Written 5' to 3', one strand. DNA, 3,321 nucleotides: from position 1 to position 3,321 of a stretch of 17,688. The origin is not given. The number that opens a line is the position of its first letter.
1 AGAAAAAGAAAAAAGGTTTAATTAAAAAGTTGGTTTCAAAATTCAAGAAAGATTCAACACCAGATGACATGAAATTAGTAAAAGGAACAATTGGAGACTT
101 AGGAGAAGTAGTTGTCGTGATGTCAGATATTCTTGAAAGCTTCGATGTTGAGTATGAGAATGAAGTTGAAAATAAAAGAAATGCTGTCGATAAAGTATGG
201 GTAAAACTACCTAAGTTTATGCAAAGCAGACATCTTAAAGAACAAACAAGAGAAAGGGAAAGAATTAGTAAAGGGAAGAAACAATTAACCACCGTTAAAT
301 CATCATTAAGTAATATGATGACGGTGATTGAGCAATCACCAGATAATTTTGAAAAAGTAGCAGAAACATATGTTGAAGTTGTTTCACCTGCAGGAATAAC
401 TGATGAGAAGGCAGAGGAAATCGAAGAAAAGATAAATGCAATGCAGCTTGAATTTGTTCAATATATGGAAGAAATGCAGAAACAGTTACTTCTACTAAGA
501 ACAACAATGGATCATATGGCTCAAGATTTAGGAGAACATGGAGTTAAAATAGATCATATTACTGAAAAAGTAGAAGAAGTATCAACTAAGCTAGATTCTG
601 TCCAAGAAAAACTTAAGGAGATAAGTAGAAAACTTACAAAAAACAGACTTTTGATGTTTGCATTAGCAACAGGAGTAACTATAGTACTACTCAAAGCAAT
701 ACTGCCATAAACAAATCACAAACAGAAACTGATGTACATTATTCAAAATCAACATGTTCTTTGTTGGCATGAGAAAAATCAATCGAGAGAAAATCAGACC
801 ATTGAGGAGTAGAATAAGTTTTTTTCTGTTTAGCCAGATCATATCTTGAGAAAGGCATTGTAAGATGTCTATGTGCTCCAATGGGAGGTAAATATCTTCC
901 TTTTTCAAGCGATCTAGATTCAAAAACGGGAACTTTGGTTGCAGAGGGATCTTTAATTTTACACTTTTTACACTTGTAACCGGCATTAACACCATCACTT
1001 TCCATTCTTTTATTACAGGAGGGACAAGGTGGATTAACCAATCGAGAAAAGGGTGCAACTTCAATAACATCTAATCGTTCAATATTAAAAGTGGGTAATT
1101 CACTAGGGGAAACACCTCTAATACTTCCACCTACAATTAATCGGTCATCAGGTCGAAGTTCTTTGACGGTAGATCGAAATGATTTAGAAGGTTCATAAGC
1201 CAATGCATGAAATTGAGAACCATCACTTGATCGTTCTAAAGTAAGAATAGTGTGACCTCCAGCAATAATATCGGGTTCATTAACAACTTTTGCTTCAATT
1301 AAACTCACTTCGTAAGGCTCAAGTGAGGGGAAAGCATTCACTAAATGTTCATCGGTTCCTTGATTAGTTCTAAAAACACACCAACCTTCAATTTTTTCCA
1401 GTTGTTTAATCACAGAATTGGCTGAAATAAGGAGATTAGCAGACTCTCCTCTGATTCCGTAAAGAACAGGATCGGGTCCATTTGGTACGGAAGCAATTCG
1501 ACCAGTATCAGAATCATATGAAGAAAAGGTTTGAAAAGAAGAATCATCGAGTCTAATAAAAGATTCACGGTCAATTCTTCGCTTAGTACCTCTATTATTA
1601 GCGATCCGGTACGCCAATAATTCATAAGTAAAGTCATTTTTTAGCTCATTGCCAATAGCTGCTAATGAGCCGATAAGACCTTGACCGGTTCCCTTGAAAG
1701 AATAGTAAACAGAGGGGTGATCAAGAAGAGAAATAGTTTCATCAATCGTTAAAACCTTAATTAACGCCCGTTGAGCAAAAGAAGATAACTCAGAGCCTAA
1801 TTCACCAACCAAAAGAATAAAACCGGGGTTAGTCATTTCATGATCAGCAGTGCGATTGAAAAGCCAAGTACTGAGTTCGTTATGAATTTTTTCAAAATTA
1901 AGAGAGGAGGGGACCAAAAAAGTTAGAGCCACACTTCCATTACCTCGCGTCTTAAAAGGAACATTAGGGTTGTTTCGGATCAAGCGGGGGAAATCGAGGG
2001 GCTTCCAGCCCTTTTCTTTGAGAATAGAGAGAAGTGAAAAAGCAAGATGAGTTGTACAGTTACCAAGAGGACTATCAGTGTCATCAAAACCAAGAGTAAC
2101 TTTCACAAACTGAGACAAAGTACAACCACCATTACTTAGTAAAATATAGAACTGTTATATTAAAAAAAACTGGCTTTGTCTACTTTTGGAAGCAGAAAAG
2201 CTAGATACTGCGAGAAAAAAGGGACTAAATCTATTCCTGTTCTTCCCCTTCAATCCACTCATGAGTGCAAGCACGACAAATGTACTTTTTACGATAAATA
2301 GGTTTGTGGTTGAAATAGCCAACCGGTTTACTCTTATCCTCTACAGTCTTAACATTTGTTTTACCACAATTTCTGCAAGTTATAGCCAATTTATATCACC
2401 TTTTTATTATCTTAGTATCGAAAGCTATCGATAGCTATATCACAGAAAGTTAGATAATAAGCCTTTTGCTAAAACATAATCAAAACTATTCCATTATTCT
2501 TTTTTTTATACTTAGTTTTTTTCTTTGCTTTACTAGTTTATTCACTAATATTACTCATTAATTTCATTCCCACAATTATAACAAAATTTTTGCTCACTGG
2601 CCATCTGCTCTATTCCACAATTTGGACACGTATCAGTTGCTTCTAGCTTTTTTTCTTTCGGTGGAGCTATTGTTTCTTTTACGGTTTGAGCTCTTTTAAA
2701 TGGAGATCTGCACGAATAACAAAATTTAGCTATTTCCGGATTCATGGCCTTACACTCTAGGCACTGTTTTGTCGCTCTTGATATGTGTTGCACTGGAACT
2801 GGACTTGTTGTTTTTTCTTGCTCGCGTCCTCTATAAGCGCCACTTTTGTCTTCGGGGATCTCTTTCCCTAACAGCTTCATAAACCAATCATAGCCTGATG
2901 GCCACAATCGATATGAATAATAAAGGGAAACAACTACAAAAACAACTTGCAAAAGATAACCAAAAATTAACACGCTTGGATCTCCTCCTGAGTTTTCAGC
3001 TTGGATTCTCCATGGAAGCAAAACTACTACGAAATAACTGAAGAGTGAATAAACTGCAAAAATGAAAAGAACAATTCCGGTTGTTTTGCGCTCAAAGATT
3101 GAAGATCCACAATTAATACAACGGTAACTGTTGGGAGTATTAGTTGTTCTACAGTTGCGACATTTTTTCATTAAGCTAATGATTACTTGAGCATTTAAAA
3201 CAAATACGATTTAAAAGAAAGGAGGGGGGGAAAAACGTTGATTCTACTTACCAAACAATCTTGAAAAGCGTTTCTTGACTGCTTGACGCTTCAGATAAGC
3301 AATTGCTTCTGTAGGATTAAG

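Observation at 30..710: Tail-anchored protein with a complete 16-layer SNARE-like heptad register and His at the zero layer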

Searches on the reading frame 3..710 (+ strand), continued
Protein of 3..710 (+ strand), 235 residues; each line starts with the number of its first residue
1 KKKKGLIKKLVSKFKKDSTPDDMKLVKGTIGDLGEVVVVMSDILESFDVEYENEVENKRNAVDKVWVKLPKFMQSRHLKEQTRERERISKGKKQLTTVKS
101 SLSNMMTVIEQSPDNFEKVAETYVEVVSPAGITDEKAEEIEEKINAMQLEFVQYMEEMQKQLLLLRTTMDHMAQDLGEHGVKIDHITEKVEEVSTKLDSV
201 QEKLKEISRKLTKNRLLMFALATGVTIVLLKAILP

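Call 58: find_encoding_contigs(protein=P0053, flank=5000, max_places=2)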
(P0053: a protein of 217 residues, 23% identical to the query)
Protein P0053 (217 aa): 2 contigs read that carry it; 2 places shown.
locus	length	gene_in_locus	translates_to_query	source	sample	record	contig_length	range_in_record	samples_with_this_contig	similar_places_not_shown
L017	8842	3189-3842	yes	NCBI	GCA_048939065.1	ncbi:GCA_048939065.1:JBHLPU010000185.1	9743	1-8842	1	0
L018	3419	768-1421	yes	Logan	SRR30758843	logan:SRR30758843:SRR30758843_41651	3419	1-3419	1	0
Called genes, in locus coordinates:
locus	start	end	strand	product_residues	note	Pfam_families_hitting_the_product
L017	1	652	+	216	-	PF00005:ABC_tran, PF02463:SMC_N, PF13304:AAA_21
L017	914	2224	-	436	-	PF07690:MFS_1, PF12832:MFS_1_like, PF07690:MFS_1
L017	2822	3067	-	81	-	PF13248:Zn_ribbon_3 (faint), PF13240:Zn_Ribbon_1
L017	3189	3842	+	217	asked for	-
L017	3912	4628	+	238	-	-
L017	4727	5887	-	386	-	-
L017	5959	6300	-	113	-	PF01985:CRS1_YhbY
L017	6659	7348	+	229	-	PF00702:Hydrolase, PF12710:HAD (weak), PF13419:HAD_2, PF13242:Hydrolase_like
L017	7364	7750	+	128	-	-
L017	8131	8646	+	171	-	PF00009:GTP_EFTU (faint), PF00025:Arf, PF09439:SRPRB, PF00071:Ras, PF01926:MMR_HSR1, PF04670:Gtr1_RagA (weak), PF08477:Roc, PF00503:G-alpha (weak)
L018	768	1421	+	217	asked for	-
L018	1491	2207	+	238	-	-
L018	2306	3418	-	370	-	?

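Call 60: search_protein_families(library=pfam, proteins=[L002:4804-5310:+, L002:5366-6025:+, L002:6118-7233:-, L002:7290-8072:-, L002:2280-3629:-], max_evalue=0.001)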
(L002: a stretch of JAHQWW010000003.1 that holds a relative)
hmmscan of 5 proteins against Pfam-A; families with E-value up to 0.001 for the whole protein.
L002:4804-5310:+ (168 aa): 2 families
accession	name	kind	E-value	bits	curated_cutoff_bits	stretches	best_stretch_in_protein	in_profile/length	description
PF03259.23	Robl_LC7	-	1.3e-07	31.7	23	1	21-115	4-91/91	Roadblock/LC7 domain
PF08923.16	MAPKK1_Int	-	0.00025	21.3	25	1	16-139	1-116/119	Mitogen-activated protein kinase kinase 1 interacting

L002:5366-6025:+ (219 aa): 1 family
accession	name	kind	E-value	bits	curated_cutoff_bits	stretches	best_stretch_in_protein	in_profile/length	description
PF02002.24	TFIIE_alpha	-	2.5e-11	43.8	22.9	1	21-142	3-104/105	TFIIE alpha subunit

L002:6118-7233:- (371 aa): 1 family
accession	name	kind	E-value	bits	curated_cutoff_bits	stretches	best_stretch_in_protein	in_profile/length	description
PF00348.22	polyprenyl_synt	-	7.3e-58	196.2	27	1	58-316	4-246/251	Polyprenyl synthetase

L002:7290-8072:- (260 aa): 3 families
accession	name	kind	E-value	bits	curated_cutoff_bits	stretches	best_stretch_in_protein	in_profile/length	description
PF13419.12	HAD_2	-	1.6e-25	90.7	23.8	1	21-216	1-177/178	Haloacid dehalogenase-like hydrolase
PF00702.32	Hydrolase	-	3.4e-20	73.7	26.4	1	21-211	4-191/191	haloacid dehalogenase-like hydrolase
PF13242.12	Hydrolase_like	-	2.1e-08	34.4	22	1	173-243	3-75/75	HAD-hyrolase-like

L002:2280-3629:- (449 aa): 2 families
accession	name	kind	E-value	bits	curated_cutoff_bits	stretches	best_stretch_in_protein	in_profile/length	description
PF01979.26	Amidohydro_1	-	2.3e-23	83.5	25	2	271-435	175-345/345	Amidohydrolase family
PF07969.17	Amidohydro_3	-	2.8e-16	60.5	29.7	1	250-436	260-472/472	Amidohydrolase family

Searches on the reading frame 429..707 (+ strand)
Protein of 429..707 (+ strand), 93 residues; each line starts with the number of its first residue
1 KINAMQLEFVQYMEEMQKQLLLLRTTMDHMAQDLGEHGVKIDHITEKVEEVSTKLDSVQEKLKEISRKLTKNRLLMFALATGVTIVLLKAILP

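Call 32: search_solved_structures(query=A3, max_evalue=1, show_alignments=5)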
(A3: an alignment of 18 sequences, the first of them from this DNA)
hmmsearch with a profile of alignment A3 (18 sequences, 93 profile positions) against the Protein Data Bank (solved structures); distinct sequences matched with E-value up to 1: 229 (the best 60 are shown).
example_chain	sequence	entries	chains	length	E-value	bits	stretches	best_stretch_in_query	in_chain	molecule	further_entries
8a3k_UNK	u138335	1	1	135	1.6e-11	47.2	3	12-67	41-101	sc-apCC-4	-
9y5f_B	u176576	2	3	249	2.2e-08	37.1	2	10-64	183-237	sc-t-SNARE-5.s.8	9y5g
8qae_A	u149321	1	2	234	3e-08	36.7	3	7-74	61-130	sc-apCC-6-SLLA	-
6gao_A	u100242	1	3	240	3e-05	27.1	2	12-71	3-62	Outer capsid protein sigma-1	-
1gl2_B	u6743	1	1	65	0.00011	25.3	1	11-64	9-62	SYNTAXIN 7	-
9r1j_A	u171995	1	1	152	0.00011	25.3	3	12-67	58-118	sc-apCC-4-NR-1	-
9r1k_A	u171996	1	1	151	0.00011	25.3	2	12-67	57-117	sc-apCC-4-A7F-1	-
9r1n_A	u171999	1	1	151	0.00011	25.3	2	7-67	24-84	sc-apCC-4-DPH-2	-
2ch7_A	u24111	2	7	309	0.00017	24.6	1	12-71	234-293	METHYL-ACCEPTING CHEMOTAXIS PROTEIN | Methyl-accepting chemotaxis protein 2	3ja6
9r1m_A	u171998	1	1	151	0.00018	24.6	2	12-67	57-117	sc-apCC-4-LMF-1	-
2ch7_B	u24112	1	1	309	0.00019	24.5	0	29-73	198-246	METHYL-ACCEPTING CHEMOTAXIS PROTEIN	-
3ja6_H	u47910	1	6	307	0.00019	24.5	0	29-73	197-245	Methyl-accepting chemotaxis protein 2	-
2nps_D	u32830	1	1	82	0.00022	24.3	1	11-72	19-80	Syntaxin-6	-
6gaj_A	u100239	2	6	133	0.00025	24.1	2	15-87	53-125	Outer capsid protein sigma-1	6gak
8qad_A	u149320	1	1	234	0.00029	23.9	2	2-77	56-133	sc-apCC-6-LLIA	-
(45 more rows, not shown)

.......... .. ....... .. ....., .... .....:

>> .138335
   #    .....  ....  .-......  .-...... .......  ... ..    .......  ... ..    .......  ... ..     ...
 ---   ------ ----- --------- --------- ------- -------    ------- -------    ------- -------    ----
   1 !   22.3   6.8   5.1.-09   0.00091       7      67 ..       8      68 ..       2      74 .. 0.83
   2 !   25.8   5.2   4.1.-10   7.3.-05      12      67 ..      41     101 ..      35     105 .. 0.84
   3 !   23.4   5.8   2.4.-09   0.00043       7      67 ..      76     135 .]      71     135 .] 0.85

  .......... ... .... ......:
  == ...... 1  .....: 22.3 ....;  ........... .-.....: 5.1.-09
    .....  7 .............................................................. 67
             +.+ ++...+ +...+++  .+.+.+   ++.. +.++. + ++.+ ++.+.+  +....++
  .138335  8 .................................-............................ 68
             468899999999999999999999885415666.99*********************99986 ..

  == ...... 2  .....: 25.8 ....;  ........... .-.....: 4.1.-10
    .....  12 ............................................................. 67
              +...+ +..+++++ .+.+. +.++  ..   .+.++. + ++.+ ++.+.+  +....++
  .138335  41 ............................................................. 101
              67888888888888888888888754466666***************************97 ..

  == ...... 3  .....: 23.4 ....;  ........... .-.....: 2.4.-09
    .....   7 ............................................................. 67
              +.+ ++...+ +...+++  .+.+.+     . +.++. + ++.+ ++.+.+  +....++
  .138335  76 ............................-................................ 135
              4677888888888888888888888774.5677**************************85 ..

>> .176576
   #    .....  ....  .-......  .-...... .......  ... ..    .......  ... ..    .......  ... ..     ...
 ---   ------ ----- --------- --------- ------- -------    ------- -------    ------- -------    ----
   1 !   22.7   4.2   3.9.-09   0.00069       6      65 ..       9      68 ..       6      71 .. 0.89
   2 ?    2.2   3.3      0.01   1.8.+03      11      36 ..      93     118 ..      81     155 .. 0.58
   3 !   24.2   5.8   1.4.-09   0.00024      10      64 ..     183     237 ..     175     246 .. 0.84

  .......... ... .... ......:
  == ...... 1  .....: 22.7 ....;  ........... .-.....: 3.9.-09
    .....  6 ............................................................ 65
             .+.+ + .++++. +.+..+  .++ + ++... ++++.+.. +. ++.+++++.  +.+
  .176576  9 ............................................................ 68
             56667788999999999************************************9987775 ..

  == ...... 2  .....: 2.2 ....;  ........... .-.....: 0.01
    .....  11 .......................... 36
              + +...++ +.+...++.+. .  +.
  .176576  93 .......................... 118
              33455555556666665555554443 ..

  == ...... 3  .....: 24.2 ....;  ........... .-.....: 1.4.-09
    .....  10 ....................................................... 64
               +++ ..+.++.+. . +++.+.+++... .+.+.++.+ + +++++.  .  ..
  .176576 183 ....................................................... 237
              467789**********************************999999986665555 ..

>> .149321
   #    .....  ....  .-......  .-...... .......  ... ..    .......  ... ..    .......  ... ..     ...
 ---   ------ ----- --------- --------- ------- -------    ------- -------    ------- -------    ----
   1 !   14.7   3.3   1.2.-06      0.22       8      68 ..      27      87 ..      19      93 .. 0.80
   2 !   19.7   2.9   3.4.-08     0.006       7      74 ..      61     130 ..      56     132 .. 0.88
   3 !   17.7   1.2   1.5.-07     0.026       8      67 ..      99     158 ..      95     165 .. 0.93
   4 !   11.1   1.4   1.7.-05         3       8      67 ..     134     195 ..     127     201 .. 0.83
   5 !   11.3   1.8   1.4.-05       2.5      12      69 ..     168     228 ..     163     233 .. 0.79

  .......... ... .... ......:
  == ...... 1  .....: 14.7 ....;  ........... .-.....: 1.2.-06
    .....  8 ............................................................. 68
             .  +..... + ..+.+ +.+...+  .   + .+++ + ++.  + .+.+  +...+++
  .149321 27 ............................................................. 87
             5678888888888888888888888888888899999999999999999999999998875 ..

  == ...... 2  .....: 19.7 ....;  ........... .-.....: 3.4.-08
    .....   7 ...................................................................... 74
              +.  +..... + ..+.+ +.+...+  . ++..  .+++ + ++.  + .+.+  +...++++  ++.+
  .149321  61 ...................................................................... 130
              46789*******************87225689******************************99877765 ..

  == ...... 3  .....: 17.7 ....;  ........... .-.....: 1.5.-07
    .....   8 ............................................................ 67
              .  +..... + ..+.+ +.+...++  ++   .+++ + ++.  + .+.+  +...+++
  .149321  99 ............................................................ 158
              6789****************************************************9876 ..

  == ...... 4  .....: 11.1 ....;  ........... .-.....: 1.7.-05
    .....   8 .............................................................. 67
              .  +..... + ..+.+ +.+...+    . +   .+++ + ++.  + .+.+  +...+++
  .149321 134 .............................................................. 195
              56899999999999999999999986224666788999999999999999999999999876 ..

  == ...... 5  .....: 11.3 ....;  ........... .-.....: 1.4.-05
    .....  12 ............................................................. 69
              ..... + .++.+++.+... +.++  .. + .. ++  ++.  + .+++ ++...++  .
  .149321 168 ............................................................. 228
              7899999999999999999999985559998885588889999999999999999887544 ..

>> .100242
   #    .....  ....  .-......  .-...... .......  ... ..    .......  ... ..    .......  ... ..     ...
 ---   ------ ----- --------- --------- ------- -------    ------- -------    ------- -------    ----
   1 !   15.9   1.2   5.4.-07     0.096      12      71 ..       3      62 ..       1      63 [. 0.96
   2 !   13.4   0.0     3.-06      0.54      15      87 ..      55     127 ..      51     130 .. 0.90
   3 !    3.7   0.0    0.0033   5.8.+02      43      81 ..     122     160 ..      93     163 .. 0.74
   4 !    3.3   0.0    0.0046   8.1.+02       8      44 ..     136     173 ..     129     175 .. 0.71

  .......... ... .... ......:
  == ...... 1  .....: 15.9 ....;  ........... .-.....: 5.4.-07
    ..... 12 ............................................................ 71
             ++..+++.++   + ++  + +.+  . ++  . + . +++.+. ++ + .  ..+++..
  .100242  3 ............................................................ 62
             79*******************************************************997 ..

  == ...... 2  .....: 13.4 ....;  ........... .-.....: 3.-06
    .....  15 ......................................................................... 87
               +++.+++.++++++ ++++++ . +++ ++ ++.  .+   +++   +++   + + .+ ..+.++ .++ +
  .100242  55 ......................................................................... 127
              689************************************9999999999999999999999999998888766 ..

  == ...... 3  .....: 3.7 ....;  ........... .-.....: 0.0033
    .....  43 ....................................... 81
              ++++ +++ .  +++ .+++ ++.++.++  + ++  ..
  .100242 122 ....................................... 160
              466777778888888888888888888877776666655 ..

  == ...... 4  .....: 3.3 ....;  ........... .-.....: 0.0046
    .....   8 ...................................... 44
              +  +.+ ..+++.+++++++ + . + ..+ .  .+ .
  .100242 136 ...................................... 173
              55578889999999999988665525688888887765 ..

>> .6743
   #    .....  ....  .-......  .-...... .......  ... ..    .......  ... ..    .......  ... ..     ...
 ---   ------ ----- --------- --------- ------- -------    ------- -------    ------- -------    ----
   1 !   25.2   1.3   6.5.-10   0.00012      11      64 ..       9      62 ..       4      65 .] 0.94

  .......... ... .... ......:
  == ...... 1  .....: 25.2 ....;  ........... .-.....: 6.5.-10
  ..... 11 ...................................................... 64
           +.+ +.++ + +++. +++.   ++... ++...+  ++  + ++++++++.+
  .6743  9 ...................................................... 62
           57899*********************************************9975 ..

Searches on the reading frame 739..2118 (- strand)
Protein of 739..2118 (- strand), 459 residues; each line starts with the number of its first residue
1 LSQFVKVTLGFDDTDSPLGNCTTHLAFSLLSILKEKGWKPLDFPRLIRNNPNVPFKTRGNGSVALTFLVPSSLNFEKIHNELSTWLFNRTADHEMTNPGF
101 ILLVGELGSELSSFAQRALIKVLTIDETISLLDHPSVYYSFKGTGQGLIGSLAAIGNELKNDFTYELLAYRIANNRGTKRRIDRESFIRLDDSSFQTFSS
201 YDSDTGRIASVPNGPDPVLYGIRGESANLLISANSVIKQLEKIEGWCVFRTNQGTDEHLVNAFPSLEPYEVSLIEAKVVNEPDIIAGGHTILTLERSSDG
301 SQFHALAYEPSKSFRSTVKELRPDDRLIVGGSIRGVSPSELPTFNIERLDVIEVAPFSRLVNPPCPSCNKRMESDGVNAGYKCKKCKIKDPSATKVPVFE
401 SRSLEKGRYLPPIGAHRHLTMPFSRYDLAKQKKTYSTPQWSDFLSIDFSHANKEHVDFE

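Call 5: search_protein_families(library=pfam, proteins=[window:739-2118:-], max_evalue=0.001)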
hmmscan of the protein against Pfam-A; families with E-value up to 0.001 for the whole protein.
window:739-2118:- (459 aa): 3 families
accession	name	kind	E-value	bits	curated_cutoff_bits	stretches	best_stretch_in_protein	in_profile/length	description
PF08489.16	TiaS_FLD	-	1.3e-34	119.2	21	1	145-258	1-116/116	TiaS FLD domain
PF22641.2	TiaS_TCKD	-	9e-20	71.7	27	1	9-132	2-144/156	TiaS TCKD domain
PF23783.1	Zn_ribbon_TiaS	-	7.5e-13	48.4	27.3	1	362-399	1-36/41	TiaS C-terminal zinc ribbon domain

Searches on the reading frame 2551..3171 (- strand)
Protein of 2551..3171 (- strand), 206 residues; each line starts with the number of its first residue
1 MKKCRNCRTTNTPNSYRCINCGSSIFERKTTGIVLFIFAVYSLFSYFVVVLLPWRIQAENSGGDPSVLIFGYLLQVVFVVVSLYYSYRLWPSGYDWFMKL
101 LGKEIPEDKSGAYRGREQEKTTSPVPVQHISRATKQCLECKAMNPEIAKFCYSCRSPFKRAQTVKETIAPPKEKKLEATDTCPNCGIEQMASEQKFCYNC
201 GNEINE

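Call 5: search_protein_families(library=pfam, proteins=[window:2551-3171:-], max_evalue=0.001)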
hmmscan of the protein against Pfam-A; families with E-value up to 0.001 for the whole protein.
window:2551-3171:- (206 aa): 3 families
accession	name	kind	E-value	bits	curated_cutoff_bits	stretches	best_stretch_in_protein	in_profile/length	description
PF12773.13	DZR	-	3.1e-10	40.5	27.3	1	137-201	1-45/45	Double zinc ribbon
PF13240.11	Zn_Ribbon_1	-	3.5e-07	30.2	25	0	3-24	1-22/23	zinc-ribbon domain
PF13248.11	Zn_ribbon_3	-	6.2e-05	22.8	27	1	181-204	4-26/26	zinc-ribbon domain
